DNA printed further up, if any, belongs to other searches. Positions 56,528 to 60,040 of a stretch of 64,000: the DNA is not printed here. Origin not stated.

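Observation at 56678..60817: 1379-aa orphan protein with a 300-aa proline-rich N-terminal region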

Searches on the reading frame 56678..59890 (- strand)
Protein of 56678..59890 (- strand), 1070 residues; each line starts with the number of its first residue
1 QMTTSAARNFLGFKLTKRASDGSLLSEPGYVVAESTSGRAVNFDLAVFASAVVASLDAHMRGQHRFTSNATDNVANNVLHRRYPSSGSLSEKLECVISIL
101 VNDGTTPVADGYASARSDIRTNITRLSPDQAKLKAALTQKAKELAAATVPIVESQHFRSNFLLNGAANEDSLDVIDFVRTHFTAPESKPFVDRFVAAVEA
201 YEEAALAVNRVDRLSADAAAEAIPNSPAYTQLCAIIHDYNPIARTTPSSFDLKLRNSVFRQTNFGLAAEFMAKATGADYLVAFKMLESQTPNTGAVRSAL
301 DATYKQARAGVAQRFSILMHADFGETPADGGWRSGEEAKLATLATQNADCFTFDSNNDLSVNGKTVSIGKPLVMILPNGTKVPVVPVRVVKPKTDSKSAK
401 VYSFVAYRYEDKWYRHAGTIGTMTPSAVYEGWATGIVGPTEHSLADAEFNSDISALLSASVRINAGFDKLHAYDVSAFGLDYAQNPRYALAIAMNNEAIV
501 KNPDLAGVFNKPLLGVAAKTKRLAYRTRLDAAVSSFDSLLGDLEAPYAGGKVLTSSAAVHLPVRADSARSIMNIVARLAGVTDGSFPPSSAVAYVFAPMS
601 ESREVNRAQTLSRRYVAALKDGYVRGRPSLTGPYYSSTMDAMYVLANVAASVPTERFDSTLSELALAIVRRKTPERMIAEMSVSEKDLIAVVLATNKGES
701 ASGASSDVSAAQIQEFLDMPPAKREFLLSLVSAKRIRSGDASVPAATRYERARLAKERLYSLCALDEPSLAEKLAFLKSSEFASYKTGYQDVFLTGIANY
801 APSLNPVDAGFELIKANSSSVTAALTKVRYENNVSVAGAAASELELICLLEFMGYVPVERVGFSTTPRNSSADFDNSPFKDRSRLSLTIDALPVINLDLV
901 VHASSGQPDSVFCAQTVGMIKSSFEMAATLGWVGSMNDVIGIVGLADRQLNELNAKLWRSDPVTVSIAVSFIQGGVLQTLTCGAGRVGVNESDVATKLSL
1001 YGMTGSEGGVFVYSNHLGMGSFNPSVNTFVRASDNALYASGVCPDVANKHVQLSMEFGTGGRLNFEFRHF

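Call 15: search_solved_structures(query=window:56678-59890:-, max_evalue=10)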
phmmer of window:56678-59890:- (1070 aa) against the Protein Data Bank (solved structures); distinct sequences matched with E-value up to 10: 1.
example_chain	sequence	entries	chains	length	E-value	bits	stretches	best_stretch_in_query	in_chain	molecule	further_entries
3doj_A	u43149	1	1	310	0.19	12.7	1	960-1062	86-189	Dehydrogenase-like protein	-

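Call 27: search_protein_representatives(protein=window:56678-59890:-)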
Query: 1070 residues. Proteins with E-value up to 0.001 (for the whole library): 2; up to 1e-10: 1; up to 1e-30: 1. The best 2 are listed.
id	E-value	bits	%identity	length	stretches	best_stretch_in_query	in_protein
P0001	0.0e+00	2345.8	100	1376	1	1-1070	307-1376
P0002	2.1e-09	52.4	35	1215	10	937-973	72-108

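Call 31: find_related_loci(query=window:56678-59890:-, collection=genome_contigs, flank=10000)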
Query window:56678-59890:- (1070 aa) in genome_contigs; peptide patterns used: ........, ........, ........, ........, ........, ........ (x = any residue, [..] = any of these).
90 stretches matched a pattern, but none encodes a relative of the query by tblastn (E <= 1e-3).

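Call 37: find_related_loci(query=window:56678-59890:-, collection=viral_contigs, flank=10000)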
Query window:56678-59890:- (1070 aa) in viral_contigs; peptide patterns used: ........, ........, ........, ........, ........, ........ (x = any residue, [..] = any of these).
2 stretches matched a pattern, but none encodes a relative of the query by tblastn (E <= 1e-3).

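Call 38: find_related_loci(query=window:56678-59890:-, collection=metagenome_contigs, flank=10000)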
Query window:56678-59890:- (1070 aa) in metagenome_contigs; peptide patterns used: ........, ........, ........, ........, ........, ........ (x = any residue, [..] = any of these).
87 stretches matched a pattern, but none encodes a relative of the query by tblastn (E <= 1e-3).

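Call 39: predict_structure(protein=window:56678-59890:-)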
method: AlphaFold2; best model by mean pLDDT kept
length: 1070 residues; sequences in the alignment: 1
mean_pLDDT: 34.8   pTM: 0.24
mean pLDDT of the five models: 34.8, 28.8, 27.5, 26.2, 25.6
residues with pLDDT >= 90: 0; 70-90: 0; 50-70: 28; < 50: 1042
segments of 3 or more residues with pLDDT < 50: 1-86, 88-178, 180-187, 207-224, 236-1070
pLDDT, mean of each block of 10 residues (from residue 1): 29 25 29 32 40 41 38 43 45 44 40 39 39 40 35 33 32 44 48 58 50 40 50 47 35 33 34 35 37 39 39 30 27 31 33 37 38 37 41 42 40 39 36 31 28 32 32 30 35 35 39 34 32 34 32 26 31 34 31 31 39 41 36 35 37 38 40 35 39 41 40 43 43 36 34 40 38 42 39 38 35 36 29 26 33 34 27 28 27 24 24 23 23 27 33 36 28 29 26 26 25 25 24 24 27 32 33
secondary structure, 60 per line:
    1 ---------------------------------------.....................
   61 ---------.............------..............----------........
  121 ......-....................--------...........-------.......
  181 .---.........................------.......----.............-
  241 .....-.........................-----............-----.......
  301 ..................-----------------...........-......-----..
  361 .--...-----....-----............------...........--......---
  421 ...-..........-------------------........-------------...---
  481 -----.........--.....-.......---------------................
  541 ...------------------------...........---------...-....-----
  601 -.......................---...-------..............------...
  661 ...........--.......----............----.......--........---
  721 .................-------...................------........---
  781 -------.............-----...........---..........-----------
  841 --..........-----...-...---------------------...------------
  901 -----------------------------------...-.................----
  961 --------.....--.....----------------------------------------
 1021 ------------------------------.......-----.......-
elements in order (helices of 4 or more, strands of 3 or more residues): H40-60 H70-82 H89-102 H113-126 H128-147 H156-166 H174-181 H185-209 H216-222 H227-239 H241-245 H247-271 H277-288 H294-318 H336-346 E351-353 E359-361 E364-366 E372-375 E381-392 E399-409 E412-417 E421-423 H425-434 H454-461 H486-494 H497-501 H503-509 H525-543 H568-578 H592-595 H602-624 H638-651 H658-671 H674-680 H685-696 H701-707 H710-717 H721-737 H745-763 H770-777 H788-800 H806-816 H820-829 H843-852 E862-864 E886-888 H940-956 E969-973 E976-980 E1051-1057 E1063-1069

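Call 40: search_dna_similar(query=window:56678-59890:-, collection=phages, mode=protein, max_evalue=0.1)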
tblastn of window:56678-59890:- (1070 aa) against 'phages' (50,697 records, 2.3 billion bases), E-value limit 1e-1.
No match.

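Call 41: search_dna_similar(query=window:56678-59890:-, collection=plasmids, mode=protein, max_evalue=0.1)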
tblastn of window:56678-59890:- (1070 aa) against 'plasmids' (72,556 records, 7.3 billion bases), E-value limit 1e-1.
No match.

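Call 76: fold_search(model_id=the predicted structure, library=pdb)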
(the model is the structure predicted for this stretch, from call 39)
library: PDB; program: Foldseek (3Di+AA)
matches with E <= 10: 556; with E <= 0.001: 0
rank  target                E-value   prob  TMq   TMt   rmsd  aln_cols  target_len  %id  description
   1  8p0g_A                1.4e-01  0.16  0.04  0.08  16.2       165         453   10  Thogoto virus polymerase in Mode A conformation and bound to 35-mer loop promoter RNA (released 2024-05-22)
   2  8z85_A                1.4e-01  0.11  0.03  0.05  17.6       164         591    9  Cryo-EM structure of Thogoto virus polymerase in transcription pre-initiation conformation 1 (released 2024-05-29)
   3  2ebm_MODEL_1_A        1.5e-01  0.60  0.05  0.27  11.1       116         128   14  Solution structure of the RWD domain of human RWD domain containing protein 1 (released 2007-08-14)
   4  8z8j_A                1.5e-01  0.13  0.04  0.05  15.9       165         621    9  Cryo-EM structure of Thogoto virus polymerase in transcription pre-initiation conformation 2 (released 2024-05-29)
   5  8z8x_A                1.6e-01  0.18  0.04  0.07  14.6       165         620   11  Cryo-EM structure of Thogoto virus polymerase in a transcription initiation conformation (released 2024-05-29)
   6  3ul5_D                1.7e-01  0.15  0.03  0.21  17.4       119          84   10  Saccharum officinarum canecystatin-1 in space group C2221 (released 2012-11-28)
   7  9mjg_C                2.0e-01  0.51  0.06  0.16   8.5       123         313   10  Crystal structure of HAT1 in complex with XS380871 (released 2025-02-05)
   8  5wwc_B                2.3e-01  0.44  0.04  0.36   5.9        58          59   21  The crystal structure of Cren7 mutant L28M in complex with dsDNA (released 2017-04-26)
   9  6ht9_B                2.3e-01  0.11  0.05  0.12  19.9       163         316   12  Mouse fetuin-B in complex with crayfish astacin (released 2019-03-13)
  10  9y9m_Y                2.4e-01  0.10  0.04  0.11  23.9       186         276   14  Capping protein bound to the barbed end of cofilactin (released 2026-03-04)
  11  3qrd_C                2.6e-01  0.11  0.03  0.20  20.3       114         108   12  Crystal structure of L68V mutant of human cystatin C (released 2012-02-29)
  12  7ccc_C                2.6e-01  0.11  0.04  0.12  23.8       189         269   13  The structure of the actin filament uncapping complex mediated by twinfilin (released 2021-02-03)
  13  9mjg_E                2.9e-01  0.41  0.06  0.16   8.5       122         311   10  Crystal structure of HAT1 in complex with XS380871 (released 2025-02-05)
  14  9mjg_A                2.9e-01  0.41  0.06  0.16   8.5       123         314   10  Crystal structure of HAT1 in complex with XS380871 (released 2025-02-05)
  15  9mjg_D                2.9e-01  0.41  0.06  0.16   8.5       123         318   10  Crystal structure of HAT1 in complex with XS380871 (released 2025-02-05)
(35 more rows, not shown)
